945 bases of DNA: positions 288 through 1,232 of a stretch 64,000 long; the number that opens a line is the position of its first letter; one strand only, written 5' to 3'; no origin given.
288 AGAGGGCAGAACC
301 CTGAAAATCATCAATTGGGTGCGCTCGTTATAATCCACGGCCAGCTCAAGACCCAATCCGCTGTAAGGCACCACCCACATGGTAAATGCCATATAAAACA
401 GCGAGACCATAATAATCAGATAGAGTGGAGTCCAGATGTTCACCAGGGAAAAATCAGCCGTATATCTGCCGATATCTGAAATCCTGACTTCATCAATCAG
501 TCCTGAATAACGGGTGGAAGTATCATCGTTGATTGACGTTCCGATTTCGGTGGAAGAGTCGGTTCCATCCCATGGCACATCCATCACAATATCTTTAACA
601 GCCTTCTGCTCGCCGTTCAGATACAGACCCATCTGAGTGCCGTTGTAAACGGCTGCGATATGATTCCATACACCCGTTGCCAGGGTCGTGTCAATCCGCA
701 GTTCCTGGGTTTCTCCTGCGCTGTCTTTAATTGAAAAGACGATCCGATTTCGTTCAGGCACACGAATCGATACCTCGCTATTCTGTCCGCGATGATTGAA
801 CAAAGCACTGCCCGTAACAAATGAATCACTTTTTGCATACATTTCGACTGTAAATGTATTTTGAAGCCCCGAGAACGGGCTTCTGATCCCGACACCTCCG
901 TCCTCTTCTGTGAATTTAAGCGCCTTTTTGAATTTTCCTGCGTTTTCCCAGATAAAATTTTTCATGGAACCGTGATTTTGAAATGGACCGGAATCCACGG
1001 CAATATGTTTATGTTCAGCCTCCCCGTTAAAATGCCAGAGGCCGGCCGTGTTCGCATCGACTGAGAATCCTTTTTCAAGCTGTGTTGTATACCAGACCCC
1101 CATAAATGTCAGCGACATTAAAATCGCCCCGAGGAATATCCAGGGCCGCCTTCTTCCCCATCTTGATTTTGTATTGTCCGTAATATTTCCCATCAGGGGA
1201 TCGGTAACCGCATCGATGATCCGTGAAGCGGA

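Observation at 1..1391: MelB-type MFS symporter with a LamG/ConA-like jelly-roll domain inserted in the TM3-TM4 periplasmic loop (unannotated, GTG start)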

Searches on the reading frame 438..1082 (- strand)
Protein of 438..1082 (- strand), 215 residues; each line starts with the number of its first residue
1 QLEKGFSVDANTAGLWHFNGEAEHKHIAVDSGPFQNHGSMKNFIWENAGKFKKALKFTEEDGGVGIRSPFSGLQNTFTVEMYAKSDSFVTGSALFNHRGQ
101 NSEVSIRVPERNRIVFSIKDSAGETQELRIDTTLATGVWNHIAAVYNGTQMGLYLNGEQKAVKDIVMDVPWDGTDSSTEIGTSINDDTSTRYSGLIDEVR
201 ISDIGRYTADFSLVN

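Call 6: search_protein_families(library=pfam, proteins=[window:438-1082:-], max_evalue=1)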
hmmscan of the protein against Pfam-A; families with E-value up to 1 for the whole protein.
seq(215 aa): 4 families
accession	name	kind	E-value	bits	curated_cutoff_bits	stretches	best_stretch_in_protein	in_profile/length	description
PF13385.13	Laminin_G_3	-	1.1e-22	81.2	27.6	1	73-203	14-142/151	Concanavalin A-like lectin/glucanases superfamily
PF07953.20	Toxin_R_bind_N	-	9.8e-05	22.6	23.8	1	71-201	50-186/191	Clostridium neurotoxin, N-terminal receptor binding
PF02210.31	Laminin_G_2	-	0.0069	17.3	22.9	1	94-163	11-79/126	Laminin G domain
PF00054.30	Laminin_G_1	-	0.085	13.5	24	1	117-171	34-77/131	Laminin G domain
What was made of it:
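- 474..863 (-): Segment matched by the Pfam Laminin_G_3 HMM (aa 177-306). Call 6.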

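Call 14: find_homologous_proteins(query=window:438-1076:-)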
Query seq(213 aa): 79 candidates shared short words with the query, none scored E <= 0.001.
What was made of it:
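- Tried and rejected: A word-index search with the insert alone found nothing, not even the parent protein (call 14).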

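Call 33: search_protein_representatives(alignment_id=A2)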
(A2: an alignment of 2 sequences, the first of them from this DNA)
Query: 2 sequences, 214 profile positions. Proteins with E-value up to 0.001 (for the whole library): 40003; up to 1e-10: 9043; up to 1e-30: 502. The best 150 are listed.
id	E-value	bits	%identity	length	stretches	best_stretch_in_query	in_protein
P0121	3.1e-103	360.4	-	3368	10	16-202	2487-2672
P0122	7.0e-97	339.6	-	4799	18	73-210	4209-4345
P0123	1.3e-95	335.5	-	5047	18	127-212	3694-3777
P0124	1.3e-90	319.1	-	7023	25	67-209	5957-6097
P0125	9.7e-82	290.2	-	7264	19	11-206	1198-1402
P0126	1.7e-77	276.3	-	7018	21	8-199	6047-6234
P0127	1.1e-76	273.6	-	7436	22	71-209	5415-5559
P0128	2.0e-75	269.5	-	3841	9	4-211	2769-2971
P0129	2.1e-75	269.5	-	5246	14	124-211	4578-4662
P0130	2.2e-75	269.4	-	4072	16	109-207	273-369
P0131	3.9e-75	268.6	-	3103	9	52-209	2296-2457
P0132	3.0e-70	252.6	-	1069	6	5-211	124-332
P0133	8.7e-70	251.1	-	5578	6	13-206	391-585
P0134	1.2e-67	244.1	-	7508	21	105-207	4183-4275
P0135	3.0e-67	242.8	-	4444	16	8-201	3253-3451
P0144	1.8e-59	217.3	-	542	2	3-210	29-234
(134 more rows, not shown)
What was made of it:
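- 444..1070 (-): Inserted complete LamG (Laminin_G_3) beta-sandwich domain, aa ~108-316. It replaces the ~10-residue periplasmic loop 3-4 of insert-less relatives. Profile hits cover positions 3-212 (call 33).
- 40,003 profile hits spanning the whole insert (call 33). Relatives of the insert occur in huge multi-LamG, adhesin-like proteins (call 33).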

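Call 44: find_related_loci(query=A2, collection=metagenome_contigs, flank=4000)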
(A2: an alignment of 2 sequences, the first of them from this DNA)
Query A2 (213 aa) in metagenome_contigs; peptide patterns used: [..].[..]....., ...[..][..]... (x = any residue, [..] = any of these).
128 stretches matched a pattern; 14 encode a relative of the query (tblastn E <= 1e-3); 14 distinct loci.
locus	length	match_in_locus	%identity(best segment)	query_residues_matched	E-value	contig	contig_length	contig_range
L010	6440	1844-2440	31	4-199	2e-13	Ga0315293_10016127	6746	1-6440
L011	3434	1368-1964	29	1-204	9e-12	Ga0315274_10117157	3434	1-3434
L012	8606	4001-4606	26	4-211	1e-11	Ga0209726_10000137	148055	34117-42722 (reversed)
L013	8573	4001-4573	30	7-199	6e-11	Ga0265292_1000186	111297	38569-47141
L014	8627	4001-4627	27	4-211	5e-9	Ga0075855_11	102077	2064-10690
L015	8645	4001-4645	28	2-204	2e-8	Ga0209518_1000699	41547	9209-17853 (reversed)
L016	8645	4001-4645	28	2-204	2e-8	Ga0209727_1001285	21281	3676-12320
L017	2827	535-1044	26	4-210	1e-6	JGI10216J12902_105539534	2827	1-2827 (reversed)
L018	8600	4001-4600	28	1-210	1e-6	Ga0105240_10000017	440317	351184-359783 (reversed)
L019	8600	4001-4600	28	1-210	1e-6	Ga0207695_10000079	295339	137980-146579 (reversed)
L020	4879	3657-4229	24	11-199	3e-6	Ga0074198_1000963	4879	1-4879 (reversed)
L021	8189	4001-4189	35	137-199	1e-5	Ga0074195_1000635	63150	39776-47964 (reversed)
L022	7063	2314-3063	39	6-199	2e-5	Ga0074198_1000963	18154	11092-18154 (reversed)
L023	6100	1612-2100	25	34-199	5e-5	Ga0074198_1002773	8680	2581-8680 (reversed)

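Call 53: search_protein_families(library=pfam, proteins=[P0144], max_evalue=0.01)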
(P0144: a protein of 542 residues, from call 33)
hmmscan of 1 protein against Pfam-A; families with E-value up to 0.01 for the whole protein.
P0144 (542 aa): 6 families
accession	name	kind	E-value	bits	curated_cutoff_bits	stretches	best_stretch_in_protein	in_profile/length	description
PF13385.13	Laminin_G_3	-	5.9e-37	127.6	27.6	2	82-229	3-145/151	Concanavalin A-like lectin/glucanases superfamily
PF18962.6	Por_Secre_tail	-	1e-11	45.4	27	1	464-539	2-74/75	Secretion system C-terminal sorting domain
PF07953.20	Toxin_R_bind_N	-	1.4e-11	44.9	23.8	2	254-397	4-155/191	Clostridium neurotoxin, N-terminal receptor binding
PF02210.31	Laminin_G_2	-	2.8e-10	41.2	22.9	2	340-436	25-124/126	Laminin G domain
PF00054.30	Laminin_G_1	-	0.0066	17.1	24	0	141-224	35-125/131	Laminin G domain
PF02973.23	Sialidase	-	0.0083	16.1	26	0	169-224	115-171/189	Sialidase, N-terminal domain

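Call 55: find_homologous_proteins(query=A5, max_evalue=0.001)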
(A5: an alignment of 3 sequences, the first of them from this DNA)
Query A5 (3 sequences) (213 aa, profile of the alignment): 448 proteins with E <= 0.001 among 3019 candidates; the best 120 are listed.
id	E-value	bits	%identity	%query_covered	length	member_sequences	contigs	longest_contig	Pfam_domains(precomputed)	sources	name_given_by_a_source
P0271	2.8e-50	189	36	94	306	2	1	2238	PF13385.14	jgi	-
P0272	1.1e-46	177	33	94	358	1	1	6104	PF13385.14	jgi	-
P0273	3.9e-43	166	40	58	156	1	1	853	-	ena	-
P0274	5.5e-32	129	26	95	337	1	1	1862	PF13585.13,PF07953.21,PF13385.14,PF18962.8,PF13860.13,PF02210.32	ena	-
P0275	3.0e-29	120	28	98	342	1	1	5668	PF13385.14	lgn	-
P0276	4.0e-28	117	30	97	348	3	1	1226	PF13385.14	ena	-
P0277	1.5e-24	105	30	94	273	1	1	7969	PF13385.14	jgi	-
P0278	5.1e-24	103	27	91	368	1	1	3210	PF13385.14,PF02210.32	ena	-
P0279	1.7e-23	101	29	95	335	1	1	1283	PF13385.14,PF18962.8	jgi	jgi:hypothetical protein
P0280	1.8e-23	101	31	94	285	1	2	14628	PF13385.14,PF02210.32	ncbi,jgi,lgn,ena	-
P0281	3.3e-23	100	29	98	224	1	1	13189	PF13385.14,PF02210.32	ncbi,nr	ncbi:MAG: LamG domain-containing protein, partial [Ignavibacteria bacterium]|nr:LamG domain-containi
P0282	4.3e-23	100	31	94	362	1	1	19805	PF07953.21,PF13385.14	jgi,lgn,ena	-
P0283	5.3e-23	100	30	95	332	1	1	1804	PF13385.14,PF18962.8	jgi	jgi:hypothetical protein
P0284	7.0e-23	99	29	97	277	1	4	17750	PF13385.14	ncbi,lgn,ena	-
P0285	1.5e-22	98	28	96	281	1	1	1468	PF13385.14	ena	-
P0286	4.7e-22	97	30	94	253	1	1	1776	PF13385.14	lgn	-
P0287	5.0e-22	97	29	96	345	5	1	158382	PF13385.14,PF18962.8,PF13860.13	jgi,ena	-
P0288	7.9e-22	96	29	95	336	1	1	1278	PF13385.14,PF18962.8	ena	-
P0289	8.3e-22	96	26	95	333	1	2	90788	PF13385.14,PF18962.8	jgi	jgi:hypothetical protein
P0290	1.1e-21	95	32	96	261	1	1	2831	PF13385.14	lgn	-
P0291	2.6e-21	94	24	98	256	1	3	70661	PF13385.14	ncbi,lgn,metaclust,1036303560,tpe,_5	metaclust:\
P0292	3.9e-21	94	28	91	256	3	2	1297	PF07953.21,PF13385.14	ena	-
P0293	5.0e-21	93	30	95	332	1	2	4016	PF13385.14,PF18962.8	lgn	-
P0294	5.8e-21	93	28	96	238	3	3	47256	PF13385.14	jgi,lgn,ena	-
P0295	5.9e-21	93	28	94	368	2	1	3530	PF07953.21,PF13385.14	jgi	-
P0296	1.9e-20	91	29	95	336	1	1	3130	PF13385.14,PF18962.8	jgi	-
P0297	5.9e-20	90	29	95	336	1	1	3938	PF13385.14,PF18962.8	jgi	-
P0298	7.6e-20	90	27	96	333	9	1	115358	PF13385.14,PF18962.8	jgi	jgi:hypothetical protein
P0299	8.7e-20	89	28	65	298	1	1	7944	PF07953.21,PF13385.14,PF22888.2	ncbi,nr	ncbi:LamG domain-containing protein, partial [bacterium]|nr:LamG domain-containing protein [bacteriu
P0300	3.0e-19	88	29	97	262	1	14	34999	PF13385.14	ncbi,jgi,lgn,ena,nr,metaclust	ncbi:MAG TPA: LamG domain-containing protein [Candidatus Nanoarchaeia archaeon]|nr:LamG domain-conta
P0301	5.8e-19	87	25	96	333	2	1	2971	PF13385.14,PF18962.8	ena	-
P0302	9.9e-19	86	30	95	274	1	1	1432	PF07953.21,PF13385.14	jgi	jgi:hypothetical protein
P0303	1.7e-18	85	27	94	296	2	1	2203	PF13385.14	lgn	-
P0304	2.4e-18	85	27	93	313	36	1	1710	PF13385.14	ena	-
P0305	2.4e-18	85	32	34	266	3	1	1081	PF13385.14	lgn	-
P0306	5.6e-18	83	27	97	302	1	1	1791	PF13385.14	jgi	-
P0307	6.1e-18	83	24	93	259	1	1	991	PF13385.14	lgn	-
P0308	6.3e-18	83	26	66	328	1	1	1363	PF07953.21,PF13385.14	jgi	-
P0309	9.2e-18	83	24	93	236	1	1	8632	PF07953.21,PF13385.14,PF02210.32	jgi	jgi:hypothetical protein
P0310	1.3e-17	82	23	95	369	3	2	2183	PF07953.21,PF13385.14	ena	-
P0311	1.8e-17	82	32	34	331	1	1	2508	PF13385.14,PF02973.23,PF02210.32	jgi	jgi:hydrogenase maturation factor HypE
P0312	1.9e-17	82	25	94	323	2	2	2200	PF13385.14,PF02210.32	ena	-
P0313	2.3e-17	81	34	32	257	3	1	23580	PF13385.14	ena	-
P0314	3.2e-17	81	36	38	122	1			PF13385.14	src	-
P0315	6.7e-17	80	24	98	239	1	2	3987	PF13385.14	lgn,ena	-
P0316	8.8e-17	79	31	94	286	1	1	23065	PF13385.14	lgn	-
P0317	8.9e-17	79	23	76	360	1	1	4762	PF07953.21,PF13385.14,PF13620.13,PF17210.10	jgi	-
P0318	9.7e-17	79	26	82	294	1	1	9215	PF00404.25,PF13385.14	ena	-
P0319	2.0e-16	78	29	96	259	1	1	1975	PF13385.14,PF02210.32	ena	-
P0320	3.4e-16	78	39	35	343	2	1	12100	PF13385.14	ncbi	-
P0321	4.3e-16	77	28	94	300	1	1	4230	PF13385.14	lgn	-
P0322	4.5e-16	77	30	94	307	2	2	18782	PF13385.14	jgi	-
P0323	4.6e-16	77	27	77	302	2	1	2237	PF13385.14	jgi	-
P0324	8.3e-16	76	27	93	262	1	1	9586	PF07953.21,PF13385.14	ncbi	ncbi:LamG domain-containing protein [Candidatus Poribacteria bacterium]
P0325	1.1e-15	76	26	95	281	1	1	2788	PF13385.14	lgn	-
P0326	1.3e-15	76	27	99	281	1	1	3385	PF13385.14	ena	-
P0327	1.6e-15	75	28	85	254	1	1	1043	PF13385.14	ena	-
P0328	2.4e-15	75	31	32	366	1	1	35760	PF07953.21,PF13385.14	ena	-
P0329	4.0e-15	74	26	94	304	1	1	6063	PF13385.14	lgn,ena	-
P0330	4.8e-15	74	33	46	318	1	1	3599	PF13385.14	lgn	-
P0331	4.9e-15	74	23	62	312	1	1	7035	PF13385.14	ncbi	-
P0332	6.0e-15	74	30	38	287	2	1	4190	PF13385.14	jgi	-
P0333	6.4e-15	73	28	51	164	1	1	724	PF13385.14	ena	-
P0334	7.8e-15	73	25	77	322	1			PF07953.21,PF17957.8,PF13385.14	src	-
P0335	8.6e-15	73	28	91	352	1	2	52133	PF07953.21,PF13385.14,PF13620.13,PF17210.10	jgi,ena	-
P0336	1.0e-14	73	31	49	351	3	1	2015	PF13385.14,PF10102.15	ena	-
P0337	1.4e-14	72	28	78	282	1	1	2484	PF13385.14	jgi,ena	jgi:hypothetical protein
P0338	1.8e-14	72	27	64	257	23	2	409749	PF13385.14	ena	-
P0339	1.9e-14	72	25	80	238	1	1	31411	PF13385.14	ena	-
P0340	1.9e-14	72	28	53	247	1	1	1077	PF13385.14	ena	-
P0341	2.4e-14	72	30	92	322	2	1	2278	PF13385.14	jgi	jgi:hypothetical protein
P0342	2.5e-14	71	26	97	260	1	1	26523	PF13385.14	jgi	-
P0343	2.7e-14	71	29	93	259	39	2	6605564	PF13385.14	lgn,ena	-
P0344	2.9e-14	71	24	94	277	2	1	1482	PF13385.14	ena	-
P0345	3.4e-14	71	26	51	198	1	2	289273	PF13385.14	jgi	jgi:hypothetical protein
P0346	4.1e-14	71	25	79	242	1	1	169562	PF13385.14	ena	-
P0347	4.2e-14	71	28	64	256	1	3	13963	PF13385.14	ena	-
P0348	4.9e-14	71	26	77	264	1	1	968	PF13385.14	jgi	jgi:hypothetical protein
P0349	5.0e-14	71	26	73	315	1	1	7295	PF13385.14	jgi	-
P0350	5.7e-14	70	27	89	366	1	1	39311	PF13385.14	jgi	-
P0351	5.8e-14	70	26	77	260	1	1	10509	PF07953.21,PF13385.14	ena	-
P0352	6.3e-14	70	28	57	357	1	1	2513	PF13385.14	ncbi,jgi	-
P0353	6.5e-14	70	27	91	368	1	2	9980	PF13385.14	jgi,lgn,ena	-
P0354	6.7e-14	70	28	98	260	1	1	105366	PF13385.14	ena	-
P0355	8.7e-14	70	32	35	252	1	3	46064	PF13385.14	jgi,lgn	-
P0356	1.1e-13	69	27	73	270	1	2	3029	PF13385.14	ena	-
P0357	1.2e-13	69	25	90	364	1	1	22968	PF13385.14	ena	-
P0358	1.6e-13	69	29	93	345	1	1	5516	PF13385.14,PF10102.15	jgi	-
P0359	1.6e-13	69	28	96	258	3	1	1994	PF13385.14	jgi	-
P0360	2.2e-13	68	40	35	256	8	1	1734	PF13385.14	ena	-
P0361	2.4e-13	68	37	35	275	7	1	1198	PF13385.14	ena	-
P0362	2.9e-13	68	26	78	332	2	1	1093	PF13385.14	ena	-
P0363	3.2e-13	68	25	77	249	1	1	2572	PF13385.14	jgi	jgi:hypothetical protein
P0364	3.9e-13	68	24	78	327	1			PF07953.21,PF13385.14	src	-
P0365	4.1e-13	68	25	76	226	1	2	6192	PF07953.21,PF13385.14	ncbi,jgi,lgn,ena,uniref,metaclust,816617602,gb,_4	ncbi:hypothetical protein LCGC14_1714730 [marine sediment metagenome]|uniref:LamG-like jellyroll fol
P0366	4.3e-13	67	28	96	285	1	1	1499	PF13385.14,PF02210.32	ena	-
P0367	4.9e-13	67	25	94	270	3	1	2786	PF13385.14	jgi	-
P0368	5.2e-13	67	36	34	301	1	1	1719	PF13385.14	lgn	-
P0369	6.3e-13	67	23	82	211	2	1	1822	PF07953.21,PF13385.14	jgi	jgi:hypothetical protein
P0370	6.8e-13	67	29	89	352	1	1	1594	PF07953.21,PF13385.14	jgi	-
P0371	8.9e-13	66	36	35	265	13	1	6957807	PF13385.14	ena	-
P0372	1.1e-12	66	37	35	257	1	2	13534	PF13385.14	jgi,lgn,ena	jgi:hypothetical protein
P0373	1.2e-12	66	40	35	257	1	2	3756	PF13385.14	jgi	-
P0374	1.2e-12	66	34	30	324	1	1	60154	PF13385.14,PF02973.23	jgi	jgi:hypothetical protein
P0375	1.2e-12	66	48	38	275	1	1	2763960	PF13385.14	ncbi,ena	-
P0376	1.3e-12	66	33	35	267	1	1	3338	PF13385.14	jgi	jgi:hypothetical protein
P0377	1.3e-12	66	29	93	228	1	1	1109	PF13385.14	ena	-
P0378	1.3e-12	66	38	35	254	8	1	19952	PF13385.14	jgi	-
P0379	1.6e-12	66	25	97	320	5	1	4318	PF02412.24,PF13385.14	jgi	-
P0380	1.7e-12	66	25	77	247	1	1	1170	PF07953.21,PF13385.14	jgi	jgi:hypothetical protein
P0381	1.8e-12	65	25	79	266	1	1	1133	PF13385.14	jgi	-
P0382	2.2e-12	65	27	98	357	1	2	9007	PF13385.14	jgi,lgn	jgi:hypothetical protein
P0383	2.3e-12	65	26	32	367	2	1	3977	PF13385.14,PF02973.23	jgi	jgi:hypothetical protein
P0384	2.4e-12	65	30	30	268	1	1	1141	PF13385.14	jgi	jgi:hypothetical protein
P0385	2.4e-12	65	32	45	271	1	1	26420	PF13385.14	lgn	-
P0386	2.5e-12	65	37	35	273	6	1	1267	PF13385.14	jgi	jgi:hypothetical protein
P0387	2.6e-12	65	25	81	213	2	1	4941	PF07953.21,PF13385.14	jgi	jgi:hypothetical protein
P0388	2.9e-12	65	32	48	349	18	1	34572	PF13385.14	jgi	jgi:hypothetical protein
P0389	3.2e-12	65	25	88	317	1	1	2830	PF07953.21,PF13385.14,PF02210.32,PF00054.31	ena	-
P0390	3.4e-12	65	25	88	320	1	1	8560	PF13385.14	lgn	-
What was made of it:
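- Closest known: Secreted LamG_3 proteins with T9SS C-terminal sorting domains. Different: None of the 120 listed relatives carries MFS_2 (call 55).
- Many relatives also carry T9SS tails (call 55).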

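Call 65: predict_structure(alignment_id=A6)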
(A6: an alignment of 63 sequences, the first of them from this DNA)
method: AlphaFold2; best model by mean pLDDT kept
length: 213 residues; sequences in the alignment: 63
mean_pLDDT: 91.8   pTM: 0.90
mean pLDDT of the five models: 91.8, 91.2, 90.6, 90.6, 90.3
residues with pLDDT >= 90: 159; 70-90: 50; 50-70: 4; < 50: 0
segments of 3 or more residues with pLDDT < 50: none
pLDDT, mean of each block of 10 residues (from residue 1): 91 92 92 94 94 89 86 96 92 93 92 96 96 94 98 97 94 87 81 96 87 64
secondary structure, 60 per line:
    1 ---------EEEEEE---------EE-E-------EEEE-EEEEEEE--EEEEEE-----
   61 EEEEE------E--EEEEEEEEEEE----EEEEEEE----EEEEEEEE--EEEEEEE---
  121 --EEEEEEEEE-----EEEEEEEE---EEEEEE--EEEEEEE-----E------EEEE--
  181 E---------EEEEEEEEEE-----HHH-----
elements in order: E10-15 E36-39 E41-47 E50-55 E61-65 E75-85 E90-96 E101-108 E111-117 E123-131 E137-144 E148-153 E156-162 E175-178 E191-200
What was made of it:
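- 444..1070 (-): AF2 pLDDT 91.8, pTM 0.90, 15 strands (call 65).
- On Laminin_G_3 / ConA-like lectin-glucanase superfamily (PF13385): AF2 pLDDT 91.8, pTM 0.90, 15 strands and no helices (call 65).
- AF2 pLDDT 91.8 (call 65).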

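Call 68: fold_search(model_id=the predicted structure, library=pdb)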
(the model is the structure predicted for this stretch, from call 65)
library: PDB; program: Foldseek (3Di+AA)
matches with E <= 10: 1535; with E <= 0.001: 472
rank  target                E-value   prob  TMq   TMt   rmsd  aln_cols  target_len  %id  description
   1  5hp6                  1.3e-09  1.00  0.73  0.21   5.1       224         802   20  Structure of AbnA, a GH43 extracellular arabinanase from Geobacillus stearothermophilus (a new conformational state) (released 2017-02-01)
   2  5ho2                  1.4e-09  1.00  0.71  0.21   5.3       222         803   19  Crystal structure of AbnA (open conformation), a GH43 extracellular arabinanase from Geobacillus stearothermophilus (released 2017-02-01)
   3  5n0b_A                1.9e-09  1.00  0.70  0.14   6.4       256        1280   16  Crystal structure of the tetanus neurotoxin in complex with GD1a (released 2017-06-21)
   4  5ho0                  2.8e-09  1.00  0.76  0.22   3.0       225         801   21  Crystal structure of AbnA (closed conformation), a GH43 extracellular arabinanase from Geobacillus stearothermophilus (released 2017-02-01)
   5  9qco_A                3.5e-09  1.00  0.71  0.16   3.5       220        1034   17  NTNH-HA70 complex from Clostridium botulinum Serotype B1 (released 2025-09-10)
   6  7oh0_A                3.5e-09  1.00  0.66  0.35   4.3       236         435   16  Tetanus neurotoxin HC domain in complex with TT104-Fab1 (released 2021-10-27)
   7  6hox                  3.9e-09  1.00  0.72  0.39   3.9       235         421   14  Crystal structure of the binding domain of Paraclostridial Mosquitocidal Protein 1 (released 2019-07-10)
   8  1af9                  4.3e-09  1.00  0.70  0.37   3.9       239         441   17  TETANUS NEUROTOXIN C FRAGMENT (released 1998-04-29)
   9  7by5                  5.0e-09  1.00  0.69  0.13   4.1       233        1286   15  Tetanus neurotoxin mutant-(H233A/E234Q/H237A/Y375F) (released 2021-02-17)
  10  7ce2_A                5.9e-09  1.00  0.73  0.37   3.9       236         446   16  The Crystal structure of TeNT Hc complexed with neutralizing antibody (released 2021-04-07)
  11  6g5k_A                5.9e-09  1.00  0.65  0.35   4.8       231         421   12  Crystal structure of the binding domain of Botulinum Neurotoxin type B in complex with human synaptotagmin 1 (released 2019-01-16)
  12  6qns_A                7.2e-09  1.00  0.70  0.37   4.4       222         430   13  Crystal structure of the binding domain of Botulinum Neurotoxin type B mutant I1248W/V1249W in complex with human syna (released 2020-02-26)
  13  1diw                  7.2e-09  1.00  0.68  0.36   4.3       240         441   16  THE HC FRAGMENT OF TETANUS TOXIN COMPLEXED WITH GALACTOSE (released 2000-03-24)
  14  1fv2_A                8.4e-09  1.00  0.74  0.37   3.7       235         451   16  The Hc fragment of tetanus toxin complexed with an analogue of its ganglioside receptor GT1B (released 2001-09-05)
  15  6zvm_AAA              8.4e-09  1.00  0.69  0.37   4.2       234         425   13  Botulinum neurotoxin B2 binding domain in complex with GD1a (released 2020-10-14)
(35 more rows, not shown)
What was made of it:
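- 444..1070 (-): Foldseek hits to AbnA domain 4 and neurotoxin Hc-N (call 68).
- On Laminin_G_3 / ConA-like lectin-glucanase superfamily (PF13385): Foldseek gives 472 PDB hits at E<=1e-3, led by AbnA domain 4 and clostridial neurotoxin Hc-N (call 68).
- Best solved match is AbnA domain 4 (TMq 0.76, TMt 0.77; call 68).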
